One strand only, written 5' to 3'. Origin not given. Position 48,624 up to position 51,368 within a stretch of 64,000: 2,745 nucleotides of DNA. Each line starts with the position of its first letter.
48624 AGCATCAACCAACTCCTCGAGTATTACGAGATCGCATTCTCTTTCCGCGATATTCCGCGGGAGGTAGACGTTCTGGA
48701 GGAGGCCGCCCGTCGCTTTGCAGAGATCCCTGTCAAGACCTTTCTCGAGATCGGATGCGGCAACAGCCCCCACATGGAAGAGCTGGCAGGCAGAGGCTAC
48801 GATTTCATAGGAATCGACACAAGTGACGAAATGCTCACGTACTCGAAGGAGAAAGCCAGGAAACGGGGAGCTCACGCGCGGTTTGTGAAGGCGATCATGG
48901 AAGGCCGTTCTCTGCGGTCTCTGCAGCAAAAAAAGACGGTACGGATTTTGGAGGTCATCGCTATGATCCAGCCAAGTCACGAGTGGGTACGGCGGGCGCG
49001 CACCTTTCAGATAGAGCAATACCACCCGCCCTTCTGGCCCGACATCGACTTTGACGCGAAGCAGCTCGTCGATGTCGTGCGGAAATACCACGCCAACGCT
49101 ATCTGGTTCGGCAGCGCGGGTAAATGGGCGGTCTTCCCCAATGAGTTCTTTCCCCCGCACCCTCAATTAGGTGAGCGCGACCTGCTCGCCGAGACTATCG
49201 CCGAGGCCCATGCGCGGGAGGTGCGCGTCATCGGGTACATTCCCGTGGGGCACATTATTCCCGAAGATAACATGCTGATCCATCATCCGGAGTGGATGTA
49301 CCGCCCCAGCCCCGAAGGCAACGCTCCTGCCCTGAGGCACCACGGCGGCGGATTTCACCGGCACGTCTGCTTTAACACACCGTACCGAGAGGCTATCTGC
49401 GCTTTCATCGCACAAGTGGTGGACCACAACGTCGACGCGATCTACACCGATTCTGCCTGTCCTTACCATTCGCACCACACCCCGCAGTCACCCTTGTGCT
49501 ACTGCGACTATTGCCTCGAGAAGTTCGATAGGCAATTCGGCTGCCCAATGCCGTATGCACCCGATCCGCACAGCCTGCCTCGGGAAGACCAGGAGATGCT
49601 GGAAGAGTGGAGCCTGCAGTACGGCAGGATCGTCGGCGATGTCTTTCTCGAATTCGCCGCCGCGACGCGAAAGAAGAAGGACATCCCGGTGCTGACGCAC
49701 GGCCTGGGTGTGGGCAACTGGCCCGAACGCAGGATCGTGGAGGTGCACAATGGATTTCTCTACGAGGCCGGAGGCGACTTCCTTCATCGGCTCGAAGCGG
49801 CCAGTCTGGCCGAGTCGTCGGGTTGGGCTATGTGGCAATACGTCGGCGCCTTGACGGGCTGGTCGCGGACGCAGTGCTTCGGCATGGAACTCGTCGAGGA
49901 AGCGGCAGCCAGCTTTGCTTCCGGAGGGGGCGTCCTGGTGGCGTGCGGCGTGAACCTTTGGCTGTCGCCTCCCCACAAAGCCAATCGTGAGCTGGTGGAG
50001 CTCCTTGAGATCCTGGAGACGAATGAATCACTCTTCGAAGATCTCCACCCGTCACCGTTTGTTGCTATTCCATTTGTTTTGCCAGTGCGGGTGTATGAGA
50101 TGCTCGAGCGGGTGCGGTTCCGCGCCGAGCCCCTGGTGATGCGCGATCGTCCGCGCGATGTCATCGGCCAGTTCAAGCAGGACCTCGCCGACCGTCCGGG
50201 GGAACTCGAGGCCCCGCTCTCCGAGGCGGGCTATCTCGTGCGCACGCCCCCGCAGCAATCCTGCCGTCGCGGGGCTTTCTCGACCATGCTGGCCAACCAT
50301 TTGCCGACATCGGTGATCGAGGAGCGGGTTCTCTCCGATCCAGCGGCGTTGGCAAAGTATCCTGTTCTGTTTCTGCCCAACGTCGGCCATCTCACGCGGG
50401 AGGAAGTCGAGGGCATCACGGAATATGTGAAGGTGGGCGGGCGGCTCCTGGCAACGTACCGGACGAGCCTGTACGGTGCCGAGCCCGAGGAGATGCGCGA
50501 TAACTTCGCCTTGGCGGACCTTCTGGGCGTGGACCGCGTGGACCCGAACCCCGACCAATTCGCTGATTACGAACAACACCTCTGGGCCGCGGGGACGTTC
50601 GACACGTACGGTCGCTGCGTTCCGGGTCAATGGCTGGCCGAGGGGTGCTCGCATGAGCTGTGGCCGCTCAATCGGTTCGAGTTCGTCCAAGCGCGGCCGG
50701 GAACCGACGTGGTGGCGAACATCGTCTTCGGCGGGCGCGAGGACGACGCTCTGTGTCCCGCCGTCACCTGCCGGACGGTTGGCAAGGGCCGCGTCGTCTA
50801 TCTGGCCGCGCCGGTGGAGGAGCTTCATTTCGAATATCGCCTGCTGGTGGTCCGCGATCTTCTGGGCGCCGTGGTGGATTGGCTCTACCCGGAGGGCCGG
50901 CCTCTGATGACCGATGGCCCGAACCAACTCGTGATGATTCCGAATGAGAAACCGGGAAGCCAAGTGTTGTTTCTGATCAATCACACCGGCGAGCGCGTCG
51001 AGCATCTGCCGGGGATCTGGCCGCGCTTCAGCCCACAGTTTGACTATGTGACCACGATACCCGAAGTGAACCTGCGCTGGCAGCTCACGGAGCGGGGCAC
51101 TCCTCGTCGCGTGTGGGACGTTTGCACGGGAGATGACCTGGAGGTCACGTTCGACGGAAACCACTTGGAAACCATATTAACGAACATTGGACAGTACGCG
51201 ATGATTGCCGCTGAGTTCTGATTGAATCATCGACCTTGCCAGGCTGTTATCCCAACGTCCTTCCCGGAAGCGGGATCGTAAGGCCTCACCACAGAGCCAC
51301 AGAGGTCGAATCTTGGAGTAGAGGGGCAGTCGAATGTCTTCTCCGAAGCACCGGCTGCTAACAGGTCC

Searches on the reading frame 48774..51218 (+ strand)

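Call 23: search_protein_families(library=pfam, proteins=[window:48774-51218:+], max_evalue=0.01)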
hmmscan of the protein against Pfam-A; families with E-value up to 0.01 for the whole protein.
window:48774-51218:+ (815 aa): 4 families
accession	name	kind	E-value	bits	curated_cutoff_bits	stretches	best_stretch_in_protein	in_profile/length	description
PF14871.12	GHL6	-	5.6e-17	62.6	35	1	94-226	1-131/132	Hypothetical glycosyl hydrolase 6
PF08532.16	Glyco_hydro_42M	-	2.5e-09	37.4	25.8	1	504-567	38-96/207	Beta-galactosidase trimerisation domain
PF02638.21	GHL10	-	4.4e-05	23.2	27.9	1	134-227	66-162/311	Glycosyl hydrolase-like 10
PF13649.12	Methyltransf_25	-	0.0014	19.7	27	1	2-43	13-56/97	Methyltransferase domain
